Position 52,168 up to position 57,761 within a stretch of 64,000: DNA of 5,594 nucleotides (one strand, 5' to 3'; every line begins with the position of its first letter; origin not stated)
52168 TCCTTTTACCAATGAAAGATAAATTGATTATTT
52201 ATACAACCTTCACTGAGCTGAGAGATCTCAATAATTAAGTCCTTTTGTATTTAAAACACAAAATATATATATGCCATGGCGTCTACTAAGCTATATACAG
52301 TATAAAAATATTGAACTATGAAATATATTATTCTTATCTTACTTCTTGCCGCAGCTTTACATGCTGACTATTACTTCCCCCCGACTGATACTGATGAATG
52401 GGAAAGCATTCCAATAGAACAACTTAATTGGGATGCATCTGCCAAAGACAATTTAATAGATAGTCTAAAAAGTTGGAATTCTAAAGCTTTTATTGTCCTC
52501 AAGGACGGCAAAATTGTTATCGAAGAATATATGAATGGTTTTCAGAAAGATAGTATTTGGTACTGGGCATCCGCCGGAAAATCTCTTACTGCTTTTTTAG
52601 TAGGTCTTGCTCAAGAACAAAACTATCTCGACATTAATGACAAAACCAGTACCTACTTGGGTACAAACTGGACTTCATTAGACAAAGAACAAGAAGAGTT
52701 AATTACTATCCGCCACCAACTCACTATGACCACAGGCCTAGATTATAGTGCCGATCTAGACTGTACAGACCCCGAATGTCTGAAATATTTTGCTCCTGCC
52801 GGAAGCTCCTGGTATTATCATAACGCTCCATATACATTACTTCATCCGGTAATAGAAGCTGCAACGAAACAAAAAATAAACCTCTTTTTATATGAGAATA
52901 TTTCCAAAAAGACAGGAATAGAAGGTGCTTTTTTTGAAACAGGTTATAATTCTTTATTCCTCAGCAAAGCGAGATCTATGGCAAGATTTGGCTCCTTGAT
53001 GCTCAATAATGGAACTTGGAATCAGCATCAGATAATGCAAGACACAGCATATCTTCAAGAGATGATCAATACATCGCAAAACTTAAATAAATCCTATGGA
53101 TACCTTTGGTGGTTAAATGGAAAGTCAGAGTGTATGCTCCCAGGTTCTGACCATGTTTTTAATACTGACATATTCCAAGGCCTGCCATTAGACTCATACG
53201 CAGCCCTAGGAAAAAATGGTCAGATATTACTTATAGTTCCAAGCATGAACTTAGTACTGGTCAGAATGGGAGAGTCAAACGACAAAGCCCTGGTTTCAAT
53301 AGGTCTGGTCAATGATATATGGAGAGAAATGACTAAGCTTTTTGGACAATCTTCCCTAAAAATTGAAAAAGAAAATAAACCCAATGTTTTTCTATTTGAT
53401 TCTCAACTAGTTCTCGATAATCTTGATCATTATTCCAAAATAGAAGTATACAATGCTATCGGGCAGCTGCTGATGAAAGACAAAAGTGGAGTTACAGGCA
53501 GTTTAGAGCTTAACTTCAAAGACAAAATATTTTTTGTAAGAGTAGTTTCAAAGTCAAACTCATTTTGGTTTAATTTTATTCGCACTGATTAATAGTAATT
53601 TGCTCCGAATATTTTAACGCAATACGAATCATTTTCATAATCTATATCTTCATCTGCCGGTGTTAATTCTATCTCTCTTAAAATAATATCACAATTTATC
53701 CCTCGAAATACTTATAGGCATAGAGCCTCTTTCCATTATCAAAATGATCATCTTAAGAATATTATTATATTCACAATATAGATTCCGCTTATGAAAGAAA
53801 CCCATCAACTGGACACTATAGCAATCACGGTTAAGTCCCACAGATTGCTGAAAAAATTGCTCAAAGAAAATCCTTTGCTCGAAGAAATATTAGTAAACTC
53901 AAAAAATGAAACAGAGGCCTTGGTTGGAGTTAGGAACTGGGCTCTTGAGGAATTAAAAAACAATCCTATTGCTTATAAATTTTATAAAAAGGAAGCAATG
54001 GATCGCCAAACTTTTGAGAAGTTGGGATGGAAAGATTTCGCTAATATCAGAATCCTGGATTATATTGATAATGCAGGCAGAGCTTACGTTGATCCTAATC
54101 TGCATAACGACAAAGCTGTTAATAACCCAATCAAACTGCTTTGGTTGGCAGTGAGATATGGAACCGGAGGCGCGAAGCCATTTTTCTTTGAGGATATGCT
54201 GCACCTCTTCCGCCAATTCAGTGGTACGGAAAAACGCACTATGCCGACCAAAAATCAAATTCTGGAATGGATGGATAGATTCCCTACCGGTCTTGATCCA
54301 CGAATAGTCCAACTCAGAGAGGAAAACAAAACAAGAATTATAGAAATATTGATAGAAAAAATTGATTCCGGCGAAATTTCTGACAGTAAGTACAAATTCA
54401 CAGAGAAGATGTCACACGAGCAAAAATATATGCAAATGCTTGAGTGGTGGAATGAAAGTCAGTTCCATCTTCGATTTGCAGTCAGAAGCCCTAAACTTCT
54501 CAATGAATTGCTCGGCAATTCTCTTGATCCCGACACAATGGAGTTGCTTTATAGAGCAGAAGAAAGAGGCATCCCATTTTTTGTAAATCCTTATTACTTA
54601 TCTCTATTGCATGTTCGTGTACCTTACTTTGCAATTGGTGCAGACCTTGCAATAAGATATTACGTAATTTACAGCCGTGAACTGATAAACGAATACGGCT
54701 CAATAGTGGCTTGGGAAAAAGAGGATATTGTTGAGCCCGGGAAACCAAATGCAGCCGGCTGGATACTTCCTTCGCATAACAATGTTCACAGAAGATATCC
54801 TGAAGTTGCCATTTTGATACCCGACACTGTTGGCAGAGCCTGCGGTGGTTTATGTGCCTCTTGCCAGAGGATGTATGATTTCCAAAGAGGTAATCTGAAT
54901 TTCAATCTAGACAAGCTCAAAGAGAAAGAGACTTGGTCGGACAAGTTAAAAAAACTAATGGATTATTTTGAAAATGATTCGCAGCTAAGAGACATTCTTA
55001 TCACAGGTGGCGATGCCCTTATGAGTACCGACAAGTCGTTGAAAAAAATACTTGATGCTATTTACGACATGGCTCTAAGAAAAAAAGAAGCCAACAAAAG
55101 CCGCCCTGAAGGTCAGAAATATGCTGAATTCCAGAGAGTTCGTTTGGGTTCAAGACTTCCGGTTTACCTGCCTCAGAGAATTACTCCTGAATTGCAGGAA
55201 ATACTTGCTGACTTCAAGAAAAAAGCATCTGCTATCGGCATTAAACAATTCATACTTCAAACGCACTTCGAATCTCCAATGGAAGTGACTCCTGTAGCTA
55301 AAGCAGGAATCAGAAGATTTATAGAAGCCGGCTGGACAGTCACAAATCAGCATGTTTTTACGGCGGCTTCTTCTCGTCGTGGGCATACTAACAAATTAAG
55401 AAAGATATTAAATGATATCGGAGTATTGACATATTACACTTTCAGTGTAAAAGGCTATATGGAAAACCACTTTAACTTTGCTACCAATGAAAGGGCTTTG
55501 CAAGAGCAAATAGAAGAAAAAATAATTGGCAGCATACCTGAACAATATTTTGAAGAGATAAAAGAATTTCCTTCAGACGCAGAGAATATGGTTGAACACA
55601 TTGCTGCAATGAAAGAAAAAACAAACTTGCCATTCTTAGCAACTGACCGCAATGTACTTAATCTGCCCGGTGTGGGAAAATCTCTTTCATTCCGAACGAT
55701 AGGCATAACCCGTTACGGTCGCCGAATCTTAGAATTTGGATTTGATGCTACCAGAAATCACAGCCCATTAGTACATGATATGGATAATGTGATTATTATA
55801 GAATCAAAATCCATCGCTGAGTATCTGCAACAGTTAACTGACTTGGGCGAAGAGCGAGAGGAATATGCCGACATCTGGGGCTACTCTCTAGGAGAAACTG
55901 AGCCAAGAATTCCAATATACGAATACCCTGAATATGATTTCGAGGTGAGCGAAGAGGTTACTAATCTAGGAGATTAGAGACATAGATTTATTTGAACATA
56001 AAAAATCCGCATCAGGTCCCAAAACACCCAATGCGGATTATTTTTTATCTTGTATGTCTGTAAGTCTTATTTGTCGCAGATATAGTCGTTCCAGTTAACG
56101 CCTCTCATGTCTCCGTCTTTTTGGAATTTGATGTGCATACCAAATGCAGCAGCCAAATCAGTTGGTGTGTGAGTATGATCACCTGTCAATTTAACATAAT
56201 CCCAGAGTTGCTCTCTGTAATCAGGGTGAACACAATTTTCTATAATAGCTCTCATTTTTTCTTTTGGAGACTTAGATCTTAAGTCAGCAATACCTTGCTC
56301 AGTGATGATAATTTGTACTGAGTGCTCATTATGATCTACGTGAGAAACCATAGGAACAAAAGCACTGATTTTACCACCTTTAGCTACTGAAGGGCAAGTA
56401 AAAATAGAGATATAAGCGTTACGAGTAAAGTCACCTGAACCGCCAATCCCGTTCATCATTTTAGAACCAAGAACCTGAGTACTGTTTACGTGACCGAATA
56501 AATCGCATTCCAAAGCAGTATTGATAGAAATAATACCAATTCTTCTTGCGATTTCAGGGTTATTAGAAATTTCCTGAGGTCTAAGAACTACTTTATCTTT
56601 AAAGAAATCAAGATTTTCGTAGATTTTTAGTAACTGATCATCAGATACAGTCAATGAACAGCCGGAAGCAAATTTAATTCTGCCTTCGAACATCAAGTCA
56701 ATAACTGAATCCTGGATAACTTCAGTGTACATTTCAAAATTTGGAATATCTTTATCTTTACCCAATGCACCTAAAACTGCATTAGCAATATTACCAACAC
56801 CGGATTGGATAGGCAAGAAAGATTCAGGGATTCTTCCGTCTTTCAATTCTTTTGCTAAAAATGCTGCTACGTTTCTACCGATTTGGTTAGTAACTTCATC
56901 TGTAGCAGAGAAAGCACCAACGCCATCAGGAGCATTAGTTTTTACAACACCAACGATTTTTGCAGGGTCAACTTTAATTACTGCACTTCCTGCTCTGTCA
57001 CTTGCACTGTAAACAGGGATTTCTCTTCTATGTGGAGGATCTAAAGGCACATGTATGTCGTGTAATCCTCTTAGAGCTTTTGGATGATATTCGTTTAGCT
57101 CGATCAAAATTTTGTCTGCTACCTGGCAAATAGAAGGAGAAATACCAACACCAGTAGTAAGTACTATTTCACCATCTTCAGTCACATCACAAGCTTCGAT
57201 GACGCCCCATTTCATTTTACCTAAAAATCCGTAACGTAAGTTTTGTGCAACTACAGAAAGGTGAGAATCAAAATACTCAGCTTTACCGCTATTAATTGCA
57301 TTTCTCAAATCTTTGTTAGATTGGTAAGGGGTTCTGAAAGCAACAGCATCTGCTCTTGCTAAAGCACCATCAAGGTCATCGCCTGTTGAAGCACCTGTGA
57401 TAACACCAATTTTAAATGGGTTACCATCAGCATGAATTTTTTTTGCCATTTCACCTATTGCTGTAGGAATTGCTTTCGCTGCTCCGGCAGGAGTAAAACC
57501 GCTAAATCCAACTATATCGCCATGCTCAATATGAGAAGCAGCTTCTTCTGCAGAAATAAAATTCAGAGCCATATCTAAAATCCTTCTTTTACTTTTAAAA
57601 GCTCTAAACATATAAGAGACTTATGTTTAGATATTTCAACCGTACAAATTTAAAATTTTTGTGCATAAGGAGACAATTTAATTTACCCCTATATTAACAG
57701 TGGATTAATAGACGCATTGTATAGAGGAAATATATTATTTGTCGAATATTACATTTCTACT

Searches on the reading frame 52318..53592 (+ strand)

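Call 80: search_protein_families(library=pfam, proteins=[window:52318-53592:+], max_evalue=1e-8)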
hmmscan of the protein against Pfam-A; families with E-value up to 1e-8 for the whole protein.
window:52318-53592:+ (424 aa): 1 family
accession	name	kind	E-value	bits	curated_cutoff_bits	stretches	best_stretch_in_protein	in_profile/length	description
PF00144.29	Beta-lactamase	-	2.7e-22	79.8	27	1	57-317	18-307/329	Beta-lactamase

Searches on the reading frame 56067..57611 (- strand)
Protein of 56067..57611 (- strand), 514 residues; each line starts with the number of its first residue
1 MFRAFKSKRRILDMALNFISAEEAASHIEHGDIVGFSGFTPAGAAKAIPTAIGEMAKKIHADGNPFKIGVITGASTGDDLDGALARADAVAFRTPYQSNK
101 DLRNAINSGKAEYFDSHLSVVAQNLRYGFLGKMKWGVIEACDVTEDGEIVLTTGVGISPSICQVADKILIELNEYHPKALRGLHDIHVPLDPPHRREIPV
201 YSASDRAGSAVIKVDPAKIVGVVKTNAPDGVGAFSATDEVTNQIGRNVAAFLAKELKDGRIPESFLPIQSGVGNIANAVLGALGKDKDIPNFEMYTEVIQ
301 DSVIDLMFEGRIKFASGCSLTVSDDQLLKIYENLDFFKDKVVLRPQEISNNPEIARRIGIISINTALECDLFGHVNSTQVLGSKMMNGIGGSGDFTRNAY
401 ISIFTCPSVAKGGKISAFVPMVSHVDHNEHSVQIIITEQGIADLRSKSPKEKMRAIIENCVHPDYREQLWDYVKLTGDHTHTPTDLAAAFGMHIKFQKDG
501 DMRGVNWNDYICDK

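Call 80: search_protein_families(library=pfam, proteins=[window:56067-57611:-], max_evalue=1e-8)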
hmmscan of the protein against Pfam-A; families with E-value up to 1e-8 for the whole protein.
window:56067-57611:- (514 aa): 2 families
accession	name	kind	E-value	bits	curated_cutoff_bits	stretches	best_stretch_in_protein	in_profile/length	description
PF13336.12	AcetylCoA_hyd_C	-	7.7e-43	146.5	23.7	1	329-472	4-153/154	Acetyl-CoA hydrolase/transferase C-terminal domain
PF02550.21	AcetylCoA_hydro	-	1.8e-32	113.4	24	1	19-223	10-197/198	Acetyl-CoA hydrolase/transferase N-terminal domain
